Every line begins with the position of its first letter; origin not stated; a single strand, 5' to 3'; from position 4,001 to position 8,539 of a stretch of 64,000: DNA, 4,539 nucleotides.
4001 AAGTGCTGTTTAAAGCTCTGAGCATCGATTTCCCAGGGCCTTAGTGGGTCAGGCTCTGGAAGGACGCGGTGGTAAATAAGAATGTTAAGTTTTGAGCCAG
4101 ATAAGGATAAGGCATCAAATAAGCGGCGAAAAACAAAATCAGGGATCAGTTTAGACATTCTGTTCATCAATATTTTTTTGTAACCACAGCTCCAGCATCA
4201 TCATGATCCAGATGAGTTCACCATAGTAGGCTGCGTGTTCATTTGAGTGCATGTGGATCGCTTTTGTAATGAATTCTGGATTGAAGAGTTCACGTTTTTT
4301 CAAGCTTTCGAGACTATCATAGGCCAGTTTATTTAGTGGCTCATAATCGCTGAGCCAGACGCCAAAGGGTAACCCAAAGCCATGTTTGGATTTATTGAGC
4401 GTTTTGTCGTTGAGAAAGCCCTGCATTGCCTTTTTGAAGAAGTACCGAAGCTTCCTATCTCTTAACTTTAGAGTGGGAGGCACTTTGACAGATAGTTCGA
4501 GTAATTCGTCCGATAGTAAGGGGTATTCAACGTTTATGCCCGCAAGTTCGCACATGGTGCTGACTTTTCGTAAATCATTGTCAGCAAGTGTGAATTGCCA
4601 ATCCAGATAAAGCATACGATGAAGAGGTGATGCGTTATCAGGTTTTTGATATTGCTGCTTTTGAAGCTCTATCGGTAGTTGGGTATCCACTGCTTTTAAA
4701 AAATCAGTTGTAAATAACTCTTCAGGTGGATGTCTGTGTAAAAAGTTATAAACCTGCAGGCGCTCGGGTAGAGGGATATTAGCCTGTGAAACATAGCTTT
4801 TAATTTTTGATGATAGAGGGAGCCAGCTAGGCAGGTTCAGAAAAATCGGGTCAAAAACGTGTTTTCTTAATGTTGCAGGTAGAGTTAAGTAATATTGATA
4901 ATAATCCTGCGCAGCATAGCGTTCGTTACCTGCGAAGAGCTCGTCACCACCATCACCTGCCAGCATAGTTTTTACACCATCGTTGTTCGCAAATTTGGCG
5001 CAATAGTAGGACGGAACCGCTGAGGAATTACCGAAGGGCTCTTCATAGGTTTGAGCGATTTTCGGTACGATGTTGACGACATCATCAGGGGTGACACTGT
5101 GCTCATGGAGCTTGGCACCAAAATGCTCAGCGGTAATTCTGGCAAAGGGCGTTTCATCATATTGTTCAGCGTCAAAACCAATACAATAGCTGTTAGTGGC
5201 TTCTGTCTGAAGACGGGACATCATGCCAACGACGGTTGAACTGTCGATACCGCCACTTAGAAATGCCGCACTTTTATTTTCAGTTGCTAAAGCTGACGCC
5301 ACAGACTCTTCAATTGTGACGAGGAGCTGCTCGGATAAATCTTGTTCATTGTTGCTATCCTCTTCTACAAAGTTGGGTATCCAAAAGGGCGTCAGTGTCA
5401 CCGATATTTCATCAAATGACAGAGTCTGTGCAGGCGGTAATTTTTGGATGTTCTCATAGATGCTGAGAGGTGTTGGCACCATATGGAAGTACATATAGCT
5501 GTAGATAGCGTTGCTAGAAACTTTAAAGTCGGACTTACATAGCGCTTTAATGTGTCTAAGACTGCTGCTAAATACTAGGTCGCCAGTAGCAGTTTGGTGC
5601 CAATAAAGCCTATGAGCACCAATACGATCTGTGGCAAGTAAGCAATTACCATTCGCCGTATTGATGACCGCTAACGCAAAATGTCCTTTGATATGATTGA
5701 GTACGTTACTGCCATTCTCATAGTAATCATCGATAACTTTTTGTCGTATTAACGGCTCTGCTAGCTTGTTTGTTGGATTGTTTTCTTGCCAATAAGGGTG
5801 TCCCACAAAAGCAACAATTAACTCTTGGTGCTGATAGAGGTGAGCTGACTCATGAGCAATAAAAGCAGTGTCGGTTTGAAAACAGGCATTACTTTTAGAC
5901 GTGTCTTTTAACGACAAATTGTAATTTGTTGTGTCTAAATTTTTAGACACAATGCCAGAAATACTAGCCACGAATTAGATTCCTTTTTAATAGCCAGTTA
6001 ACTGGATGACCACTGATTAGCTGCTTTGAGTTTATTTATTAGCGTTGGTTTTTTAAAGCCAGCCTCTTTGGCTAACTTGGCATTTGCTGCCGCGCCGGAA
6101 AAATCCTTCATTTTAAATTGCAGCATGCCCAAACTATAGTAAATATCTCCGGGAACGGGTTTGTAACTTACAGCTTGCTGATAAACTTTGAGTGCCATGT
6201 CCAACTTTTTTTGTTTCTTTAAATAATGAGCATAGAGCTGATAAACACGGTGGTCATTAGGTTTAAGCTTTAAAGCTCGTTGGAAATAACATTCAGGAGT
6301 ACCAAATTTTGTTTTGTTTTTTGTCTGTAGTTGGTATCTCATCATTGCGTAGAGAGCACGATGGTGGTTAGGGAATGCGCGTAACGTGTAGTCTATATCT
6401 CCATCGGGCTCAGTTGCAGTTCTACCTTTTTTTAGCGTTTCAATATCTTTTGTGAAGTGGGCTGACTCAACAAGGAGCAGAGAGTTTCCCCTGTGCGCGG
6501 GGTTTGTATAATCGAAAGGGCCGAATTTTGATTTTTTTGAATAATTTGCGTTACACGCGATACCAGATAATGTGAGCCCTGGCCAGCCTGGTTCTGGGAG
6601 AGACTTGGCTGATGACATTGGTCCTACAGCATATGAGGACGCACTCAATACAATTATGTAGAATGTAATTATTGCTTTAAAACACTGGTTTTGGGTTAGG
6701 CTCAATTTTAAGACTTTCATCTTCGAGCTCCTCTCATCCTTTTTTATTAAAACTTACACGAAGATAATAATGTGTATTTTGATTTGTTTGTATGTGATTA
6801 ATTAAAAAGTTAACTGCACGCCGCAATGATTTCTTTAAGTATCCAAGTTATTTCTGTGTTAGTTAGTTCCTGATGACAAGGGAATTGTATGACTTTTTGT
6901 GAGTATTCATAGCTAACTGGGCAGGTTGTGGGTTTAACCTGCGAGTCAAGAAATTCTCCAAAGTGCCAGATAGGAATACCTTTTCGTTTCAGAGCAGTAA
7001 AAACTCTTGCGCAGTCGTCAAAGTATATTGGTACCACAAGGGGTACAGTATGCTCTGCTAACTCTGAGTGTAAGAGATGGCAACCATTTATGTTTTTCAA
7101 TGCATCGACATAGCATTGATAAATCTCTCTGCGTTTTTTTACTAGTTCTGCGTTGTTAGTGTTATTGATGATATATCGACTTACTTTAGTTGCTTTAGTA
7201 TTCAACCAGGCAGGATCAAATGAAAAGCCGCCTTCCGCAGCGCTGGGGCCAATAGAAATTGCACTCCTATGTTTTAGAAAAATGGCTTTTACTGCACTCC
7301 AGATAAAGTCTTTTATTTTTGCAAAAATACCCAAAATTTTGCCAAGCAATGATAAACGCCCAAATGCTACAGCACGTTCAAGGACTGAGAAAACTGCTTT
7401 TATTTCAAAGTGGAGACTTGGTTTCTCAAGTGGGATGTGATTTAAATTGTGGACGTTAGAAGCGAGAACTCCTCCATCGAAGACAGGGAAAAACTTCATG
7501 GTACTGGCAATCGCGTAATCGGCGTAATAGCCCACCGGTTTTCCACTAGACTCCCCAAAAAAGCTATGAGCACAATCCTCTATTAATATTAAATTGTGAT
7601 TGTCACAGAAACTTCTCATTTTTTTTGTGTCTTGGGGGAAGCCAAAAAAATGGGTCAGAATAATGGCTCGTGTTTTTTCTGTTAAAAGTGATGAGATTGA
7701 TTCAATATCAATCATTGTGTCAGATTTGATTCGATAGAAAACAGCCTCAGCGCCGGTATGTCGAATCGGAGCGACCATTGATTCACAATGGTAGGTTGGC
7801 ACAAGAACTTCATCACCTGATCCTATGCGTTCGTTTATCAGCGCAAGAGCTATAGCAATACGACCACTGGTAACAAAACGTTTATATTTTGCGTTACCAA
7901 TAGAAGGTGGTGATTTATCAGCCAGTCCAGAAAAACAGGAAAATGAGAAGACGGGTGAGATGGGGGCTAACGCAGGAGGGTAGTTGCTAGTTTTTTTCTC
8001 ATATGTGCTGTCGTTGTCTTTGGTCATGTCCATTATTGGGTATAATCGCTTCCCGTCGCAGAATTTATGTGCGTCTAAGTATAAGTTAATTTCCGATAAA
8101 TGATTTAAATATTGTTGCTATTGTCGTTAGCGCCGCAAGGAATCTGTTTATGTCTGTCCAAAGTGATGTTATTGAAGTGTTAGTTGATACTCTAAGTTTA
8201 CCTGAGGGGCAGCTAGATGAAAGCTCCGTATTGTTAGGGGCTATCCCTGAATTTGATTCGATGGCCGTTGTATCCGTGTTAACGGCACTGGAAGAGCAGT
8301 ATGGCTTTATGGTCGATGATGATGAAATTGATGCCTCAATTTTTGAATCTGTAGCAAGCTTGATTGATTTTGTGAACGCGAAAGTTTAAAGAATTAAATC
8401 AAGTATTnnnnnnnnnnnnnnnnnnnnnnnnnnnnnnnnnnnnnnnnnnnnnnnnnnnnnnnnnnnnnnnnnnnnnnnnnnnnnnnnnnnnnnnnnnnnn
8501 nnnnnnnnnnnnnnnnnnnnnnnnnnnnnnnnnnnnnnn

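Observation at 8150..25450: The exosortase-A-associated ACP / hydrolase 2 / hydrolase 1 / acyl ligase / PLP-decarboxylase module is present but split into two blocks ~12 kb apart on opposite strands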

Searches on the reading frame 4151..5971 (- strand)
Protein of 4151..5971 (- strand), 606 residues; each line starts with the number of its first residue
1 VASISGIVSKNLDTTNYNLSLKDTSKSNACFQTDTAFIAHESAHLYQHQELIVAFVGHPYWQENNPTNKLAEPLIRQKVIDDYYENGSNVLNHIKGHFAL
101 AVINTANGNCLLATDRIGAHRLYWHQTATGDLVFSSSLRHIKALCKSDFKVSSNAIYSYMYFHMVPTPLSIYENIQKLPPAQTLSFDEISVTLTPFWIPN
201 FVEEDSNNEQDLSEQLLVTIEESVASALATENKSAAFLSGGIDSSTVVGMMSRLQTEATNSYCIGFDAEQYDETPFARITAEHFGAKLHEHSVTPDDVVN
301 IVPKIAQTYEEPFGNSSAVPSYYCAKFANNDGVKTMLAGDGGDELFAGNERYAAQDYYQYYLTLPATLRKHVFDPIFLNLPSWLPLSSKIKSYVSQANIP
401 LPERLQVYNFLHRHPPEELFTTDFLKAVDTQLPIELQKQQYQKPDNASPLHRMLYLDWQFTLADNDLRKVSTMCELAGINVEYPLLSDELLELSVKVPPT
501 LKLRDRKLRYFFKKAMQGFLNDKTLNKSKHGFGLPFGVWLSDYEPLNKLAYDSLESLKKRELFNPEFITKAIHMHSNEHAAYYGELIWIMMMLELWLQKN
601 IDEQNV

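Call 5: search_protein_families(library=ncbifam, proteins=[window:4151-5971:-], max_evalue=0.00001)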
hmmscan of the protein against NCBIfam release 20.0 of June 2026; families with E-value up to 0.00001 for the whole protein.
window:4151-5971:- (606 aa): 6 families
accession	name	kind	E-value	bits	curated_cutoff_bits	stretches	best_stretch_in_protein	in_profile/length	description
TIGR03108.1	eps_aminotran_1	hypoth_equivalog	4.4e-88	296.5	816.9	1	79-599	104-627/628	XrtA/PEP-CTERM system amidotransferase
TIGR01536.1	asn_synth_AEB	equivalog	1.6e-66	225.4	267.1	1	81-532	107-517/517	asparagine synthase (glutamine-hydrolyzing)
TIGR03104.1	trio_amidotrans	equivalog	2.4e-58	197.8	570.1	2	79-353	104-384/589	N-acetylglutaminylglutamine amidotransferase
NF033535.1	lass_lactam_cya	exception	6.3e-34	117.5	525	2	79-349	104-380/668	lasso peptide isopeptide bond-forming cyclase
NF006949.0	PRK09431.1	equivalog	1.6e-31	109.5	499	1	80-350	104-359/554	asparagine synthase B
NF033561.1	macrolact_Ik_Al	subfamily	4.9e-16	58.4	300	1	100-349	83-334/561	albusnodin/ikarugamycin family macrolactam cyclase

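Call 71: search_protein_families(library=pfam, proteins=[window:4151-5971:-], max_evalue=0.001)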
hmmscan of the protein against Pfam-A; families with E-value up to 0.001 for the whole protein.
window:4151-5971:- (606 aa): 4 families
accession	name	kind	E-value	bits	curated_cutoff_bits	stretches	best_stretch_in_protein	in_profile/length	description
PF00733.27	Asn_synthase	-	5e-75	253.8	21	1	219-598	5-354/354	Asparagine synthase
PF13537.11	GATase_7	-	2.7e-10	40.7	25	1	77-142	64-122/123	Glutamine amidotransferase domain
PF12481.13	DUF3700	-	9e-07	29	27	1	88-149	123-184/228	Aluminium induced protein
PF13522.11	GATase_6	-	0.00032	21.1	27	1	83-136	77-129/130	Glutamine amidotransferase domain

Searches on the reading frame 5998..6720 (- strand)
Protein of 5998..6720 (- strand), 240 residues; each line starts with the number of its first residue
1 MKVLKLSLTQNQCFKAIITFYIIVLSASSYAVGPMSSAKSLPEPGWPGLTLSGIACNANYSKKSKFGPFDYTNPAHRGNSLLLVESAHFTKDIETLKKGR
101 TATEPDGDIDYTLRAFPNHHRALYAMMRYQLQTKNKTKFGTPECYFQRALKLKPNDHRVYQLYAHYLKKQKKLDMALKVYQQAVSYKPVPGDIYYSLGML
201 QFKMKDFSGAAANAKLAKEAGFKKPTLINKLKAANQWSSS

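Call 3: search_protein_families(library=ncbifam, proteins=[window:5998-6720:-], max_evalue=0.00001)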
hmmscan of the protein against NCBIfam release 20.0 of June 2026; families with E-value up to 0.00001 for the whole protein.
window:5998-6720:- (240 aa): 1 family
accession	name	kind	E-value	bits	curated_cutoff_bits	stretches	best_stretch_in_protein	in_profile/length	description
TIGR02521.1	type_IV_pilW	equivalog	4.2e-07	29.8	154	1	143-215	85-159/234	type IV pilus biogenesis/stability protein PilW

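Call 10: search_protein_families(library=pfam, proteins=[window:5998-6720:-], max_evalue=0.01)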
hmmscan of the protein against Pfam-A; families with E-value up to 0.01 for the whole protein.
window:5998-6720:- (240 aa): 10 families
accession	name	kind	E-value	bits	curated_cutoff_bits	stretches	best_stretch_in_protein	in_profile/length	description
PF13431.12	TPR_17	-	5.5e-08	32.9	24.4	1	145-177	1-33/34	Tetratricopeptide repeat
PF13181.12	TPR_8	-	2.1e-07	31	25.7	1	158-188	2-32/34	Tetratricopeptide repeat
PF13414.12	TPR_11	-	4.4e-07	29.9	26.8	1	168-204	5-41/42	TPR repeat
PF00515.34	TPR_1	-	6.4e-07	29.4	27.8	0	166-188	10-32/34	Tetratricopeptide repeat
PF07719.23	TPR_2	-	5.2e-06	26.6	27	0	159-188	3-32/34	Tetratricopeptide repeat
PF14559.12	TPR_19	-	0.00072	20.3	25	0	169-212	3-46/68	Tetratricopeptide repeat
PF13432.12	TPR_16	-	0.0011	19.8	32.7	0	164-217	4-57/65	Tetratricopeptide repeat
PF13371.12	TPR_9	-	0.0087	16.5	35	0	169-212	7-50/73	Tetratricopeptide repeat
PF23233.1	HAT_Syf1_CNRKL1_N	-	0.0087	16.3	27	0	135-188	106-160/161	Pre-mRNA-splicing factor Syf1/CNRKL1 N-terminal HAT repeat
PF13428.12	TPR_14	-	0.0095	17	23.5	0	158-185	2-29/44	Tetratricopeptide repeat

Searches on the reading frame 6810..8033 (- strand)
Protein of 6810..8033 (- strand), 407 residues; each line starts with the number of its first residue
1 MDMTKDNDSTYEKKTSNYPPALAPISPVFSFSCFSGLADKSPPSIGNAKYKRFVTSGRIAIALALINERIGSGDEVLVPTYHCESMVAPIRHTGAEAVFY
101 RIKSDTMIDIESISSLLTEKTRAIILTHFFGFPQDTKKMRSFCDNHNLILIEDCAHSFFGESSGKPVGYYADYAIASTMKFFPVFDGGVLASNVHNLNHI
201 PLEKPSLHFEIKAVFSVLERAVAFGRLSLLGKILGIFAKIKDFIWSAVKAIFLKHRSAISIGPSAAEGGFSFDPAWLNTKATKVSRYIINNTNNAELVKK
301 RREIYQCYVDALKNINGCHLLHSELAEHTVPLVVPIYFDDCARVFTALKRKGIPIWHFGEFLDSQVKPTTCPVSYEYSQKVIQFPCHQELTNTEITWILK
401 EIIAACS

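Call 3: search_protein_families(library=ncbifam, proteins=[window:6810-8033:-], max_evalue=0.00001)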
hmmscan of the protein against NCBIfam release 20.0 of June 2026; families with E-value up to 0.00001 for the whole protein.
window:6810-8033:- (407 aa): 7 families
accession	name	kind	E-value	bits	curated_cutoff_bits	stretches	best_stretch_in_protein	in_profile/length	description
TIGR03588.1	PseC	equivalog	6.5e-26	91.1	423.5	2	48-198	45-204/380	UDP-4-amino-4,6-dideoxy-N-acetyl-beta-L-altrosamine transaminase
NF008687.0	PRK11706.1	equivalog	8e-23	80.8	375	1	54-177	52-176/375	dTDP-4-amino-4,6-dideoxygalactose transaminase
NF008658.2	PRK11658.1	equivalog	6e-18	64.6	631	1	54-196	54-198/379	UDP-4-amino-4-deoxy-L-arabinose aminotransferase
TIGR04181.1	NHT_00031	hypoth_equivalog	2.2e-17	63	420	1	53-177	50-191/359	LegC family aminotransferase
NF011936.0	PRK15407.1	equivalog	1.9e-16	59.8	423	1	65-184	105-222/440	lipopolysaccharide biosynthesis protein RfbH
TIGR02379.1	ECA_wecE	subfamily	9.1e-16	57.6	434.85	1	56-192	54-194/376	dTDP-4-amino-4,6-dideoxy-D-glucose transaminase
TIGR04427.1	PLP_DesI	equivalog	3.9e-15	55.8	650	1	54-194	71-214/390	dTDP-4-dehydro-6-deoxyglucose aminotransferase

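Call 71: search_protein_families(library=pfam, proteins=[window:6810-8033:-], max_evalue=0.001)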
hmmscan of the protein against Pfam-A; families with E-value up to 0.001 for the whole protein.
window:6810-8033:- (407 aa): 2 families
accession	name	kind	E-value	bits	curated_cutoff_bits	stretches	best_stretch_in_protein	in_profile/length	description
PF01041.23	DegT_DnrJ_EryC1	-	9.6e-37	127.5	19.8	2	54-197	45-191/360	DegT/DnrJ/EryC1/StrS aminotransferase family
PF00266.25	Aminotran_5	-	9.7e-07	28.5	21.5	1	60-158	76-180/371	Aminotransferase class-V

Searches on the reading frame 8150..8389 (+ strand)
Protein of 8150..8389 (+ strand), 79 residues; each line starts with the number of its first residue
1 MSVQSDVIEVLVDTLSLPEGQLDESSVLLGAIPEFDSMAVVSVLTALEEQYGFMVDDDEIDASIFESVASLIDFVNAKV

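Call 3: search_protein_families(library=ncbifam, proteins=[window:8150-8389:+], max_evalue=0.00001)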
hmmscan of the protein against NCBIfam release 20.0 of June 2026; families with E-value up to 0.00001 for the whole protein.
window:8150-8389:+ (79 aa): 1 family
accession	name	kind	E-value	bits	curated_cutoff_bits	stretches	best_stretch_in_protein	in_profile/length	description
NF005798.0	PRK07639.1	equivalog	2.8e-07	30.9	100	1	6-77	9-80/91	petrobactin biosynthesis protein AsbD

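Call 10: search_protein_families(library=pfam, proteins=[window:8150-8389:+], max_evalue=0.01)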
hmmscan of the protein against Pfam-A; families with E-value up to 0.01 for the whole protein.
window:8150-8389:+ (79 aa): 1 family
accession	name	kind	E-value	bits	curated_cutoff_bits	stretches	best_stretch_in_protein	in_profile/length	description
PF00550.31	PP-binding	-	0.00028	21.5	20.8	1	7-75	3-67/67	Phosphopantetheine attachment site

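Call 30: search_solved_structures(query=window:8150-8389:+, max_evalue=10)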
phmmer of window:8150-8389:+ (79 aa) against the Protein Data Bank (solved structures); distinct sequences matched with E-value up to 10: 51.
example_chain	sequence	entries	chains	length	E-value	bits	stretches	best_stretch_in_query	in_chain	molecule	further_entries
2lki_A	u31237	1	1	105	5.6e-17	64.7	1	8-78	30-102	Putative uncharacterized protein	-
6cxt_A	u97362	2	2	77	7.2e-05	26.4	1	18-76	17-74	Alpha/beta hydrolase fold protein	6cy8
8e73_AB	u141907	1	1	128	0.0061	20.4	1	35-75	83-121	NDUAB1-alpha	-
7b0n_U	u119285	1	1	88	0.0096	19.7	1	34-78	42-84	Acyl carrier protein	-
7ar7_U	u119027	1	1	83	0.0099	19.7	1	35-75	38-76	Acyl carrier protein 2, mitochondrial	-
2l0q_A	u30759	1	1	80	0.022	18.6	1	3-77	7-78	Acyl carrier protein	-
6gcs_Q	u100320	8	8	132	0.022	18.6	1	34-78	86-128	ACPM2 SUBUNIT | Acyl carrier protein ACPM2 of NADH:Ubiquinone Oxidoreductase (Complex I)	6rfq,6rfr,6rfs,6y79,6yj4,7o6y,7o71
2my5_A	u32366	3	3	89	0.023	18.5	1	34-75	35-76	Peptidyl carrier protein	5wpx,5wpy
7a23_e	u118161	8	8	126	0.023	18.5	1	35-75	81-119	ACPM2 | Acyl carrier protein 2, mitochondrial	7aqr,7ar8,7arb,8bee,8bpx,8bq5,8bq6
2ehs_A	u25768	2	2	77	0.032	18.1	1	6-79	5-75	Acyl carrier protein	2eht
2lol_A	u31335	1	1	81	0.053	17.4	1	3-76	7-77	Acyl carrier protein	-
2my6_A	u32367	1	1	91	0.054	17.4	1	34-75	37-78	Peptidyl carrier protein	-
8jfg_G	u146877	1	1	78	0.1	16.5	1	4-64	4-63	Acyl carrier protein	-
7b0n_T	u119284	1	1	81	0.1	16.5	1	34-76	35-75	Acyl carrier protein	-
8jfn_B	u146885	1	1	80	0.11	16.4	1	4-64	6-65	Acyl carrier protein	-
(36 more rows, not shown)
